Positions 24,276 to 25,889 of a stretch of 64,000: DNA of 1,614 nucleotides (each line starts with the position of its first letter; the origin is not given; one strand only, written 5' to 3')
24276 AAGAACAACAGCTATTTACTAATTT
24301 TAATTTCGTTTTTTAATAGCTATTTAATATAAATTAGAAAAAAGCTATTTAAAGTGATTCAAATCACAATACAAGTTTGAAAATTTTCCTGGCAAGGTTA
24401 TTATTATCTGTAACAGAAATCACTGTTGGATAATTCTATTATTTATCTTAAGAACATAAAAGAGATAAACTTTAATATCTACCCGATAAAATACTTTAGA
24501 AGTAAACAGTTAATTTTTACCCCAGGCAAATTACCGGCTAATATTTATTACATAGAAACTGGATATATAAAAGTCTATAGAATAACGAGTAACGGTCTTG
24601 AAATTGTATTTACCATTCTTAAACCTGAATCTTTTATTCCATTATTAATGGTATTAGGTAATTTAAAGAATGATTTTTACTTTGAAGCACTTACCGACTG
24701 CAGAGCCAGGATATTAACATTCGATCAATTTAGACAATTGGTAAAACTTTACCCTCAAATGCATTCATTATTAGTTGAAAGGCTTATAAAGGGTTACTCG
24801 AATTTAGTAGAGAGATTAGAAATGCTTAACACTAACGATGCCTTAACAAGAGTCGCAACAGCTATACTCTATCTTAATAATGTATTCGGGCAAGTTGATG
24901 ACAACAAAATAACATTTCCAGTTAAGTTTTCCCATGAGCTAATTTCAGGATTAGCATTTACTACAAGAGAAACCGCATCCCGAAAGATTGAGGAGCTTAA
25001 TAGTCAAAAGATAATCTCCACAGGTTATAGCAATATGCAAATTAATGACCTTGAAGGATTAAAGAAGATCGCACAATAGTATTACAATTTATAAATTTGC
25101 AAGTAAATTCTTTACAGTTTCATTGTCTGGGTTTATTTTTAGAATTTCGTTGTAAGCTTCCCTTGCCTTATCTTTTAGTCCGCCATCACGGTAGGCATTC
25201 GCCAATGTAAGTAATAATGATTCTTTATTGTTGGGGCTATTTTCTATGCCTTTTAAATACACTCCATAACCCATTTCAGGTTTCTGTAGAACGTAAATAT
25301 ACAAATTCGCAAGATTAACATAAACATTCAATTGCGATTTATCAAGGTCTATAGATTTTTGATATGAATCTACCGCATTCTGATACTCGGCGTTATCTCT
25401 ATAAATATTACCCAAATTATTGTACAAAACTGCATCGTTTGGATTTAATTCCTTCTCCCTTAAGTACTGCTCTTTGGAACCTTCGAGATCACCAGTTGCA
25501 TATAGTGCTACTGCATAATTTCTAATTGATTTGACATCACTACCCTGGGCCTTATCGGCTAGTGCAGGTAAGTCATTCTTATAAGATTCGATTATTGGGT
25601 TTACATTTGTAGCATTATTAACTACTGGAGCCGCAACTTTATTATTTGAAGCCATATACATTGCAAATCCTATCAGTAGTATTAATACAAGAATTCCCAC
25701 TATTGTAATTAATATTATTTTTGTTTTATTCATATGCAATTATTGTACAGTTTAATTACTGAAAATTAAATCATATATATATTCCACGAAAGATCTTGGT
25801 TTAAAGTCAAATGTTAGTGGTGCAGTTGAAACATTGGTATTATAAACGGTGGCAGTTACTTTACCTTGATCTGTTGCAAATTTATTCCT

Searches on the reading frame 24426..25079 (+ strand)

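Call 51: search_protein_families(library=pfam, proteins=[window:24426-25079:+], max_evalue=0.001)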
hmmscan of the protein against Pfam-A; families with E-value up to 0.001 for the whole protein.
window:24426-25079:+ (217 aa): 2 families
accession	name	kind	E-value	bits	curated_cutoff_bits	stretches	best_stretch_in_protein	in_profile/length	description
PF00027.35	cNMP_binding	-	7.1e-13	48.8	27.5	1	22-107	2-87/89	Cyclic nucleotide-binding domain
PF13545.12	HTH_Crp_2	-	1.5e-11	44.5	27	1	142-215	2-70/70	Crp-like helix-turn-helix domain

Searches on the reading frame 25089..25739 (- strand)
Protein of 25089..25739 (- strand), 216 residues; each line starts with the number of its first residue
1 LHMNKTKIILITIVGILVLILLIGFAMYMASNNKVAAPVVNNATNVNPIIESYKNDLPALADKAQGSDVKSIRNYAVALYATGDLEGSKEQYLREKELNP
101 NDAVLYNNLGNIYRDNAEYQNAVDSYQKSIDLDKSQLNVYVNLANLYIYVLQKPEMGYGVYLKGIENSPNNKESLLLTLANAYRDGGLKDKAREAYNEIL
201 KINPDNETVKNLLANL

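Call 51: search_protein_families(library=pfam, proteins=[window:25089-25739:-], max_evalue=0.001)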
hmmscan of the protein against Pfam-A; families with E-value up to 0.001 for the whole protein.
window:25089-25739:- (216 aa): 15 families
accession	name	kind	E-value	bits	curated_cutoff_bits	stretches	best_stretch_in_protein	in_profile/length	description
PF07719.23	TPR_2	-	1.7e-15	56.2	27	2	176-206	4-34/34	Tetratricopeptide repeat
PF00515.34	TPR_1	-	6.6e-13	48.3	27.8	2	103-134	1-32/34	Tetratricopeptide repeat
PF13414.12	TPR_11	-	8.8e-13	48.2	26.8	2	110-147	1-38/42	TPR repeat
PF13181.12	TPR_8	-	1.6e-12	46.9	25.7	2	105-135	3-33/34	Tetratricopeptide repeat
PF13428.12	TPR_14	-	4.6e-12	45.8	23.5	1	175-216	3-44/44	Tetratricopeptide repeat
PF13431.12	TPR_17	-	1.4e-11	44.1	24.4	1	97-122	7-32/34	Tetratricopeptide repeat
PF14559.12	TPR_19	-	2.1e-09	38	25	1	168-216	21-68/68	Tetratricopeptide repeat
PF13424.12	TPR_12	-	1.1e-08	35.6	30.1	1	74-134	8-76/77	Tetratricopeptide repeat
PF13176.12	TPR_7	-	6.2e-08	32.6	27.9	1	106-135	2-31/36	Tetratricopeptide repeat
PF13432.12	TPR_16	-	9.6e-07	29.6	32.7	0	77-133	5-61/65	Tetratricopeptide repeat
PF23914.1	TPR_CcmH_CycH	-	3.3e-06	27.5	42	1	99-207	46-155/158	Cytochrome c-type biogenesis protein H TPR domain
PF13174.12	TPR_6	-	3.6e-06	27.7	26.3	0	176-205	3-32/33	Tetratricopeptide repeat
PF24575.1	TPR_Slam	-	0.00011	23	35.2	0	168-214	41-88/104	Surface lipoprotein assembly modifier, N-terminal TPR repeats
PF13374.12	TPR_10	-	0.00067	20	27.5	0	105-131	4-30/42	Tetratricopeptide repeat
PF20308.4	TPR-S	-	0.00077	20.4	27.6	0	65-136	14-92/102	Tetratricopeptide Repeats-Sensor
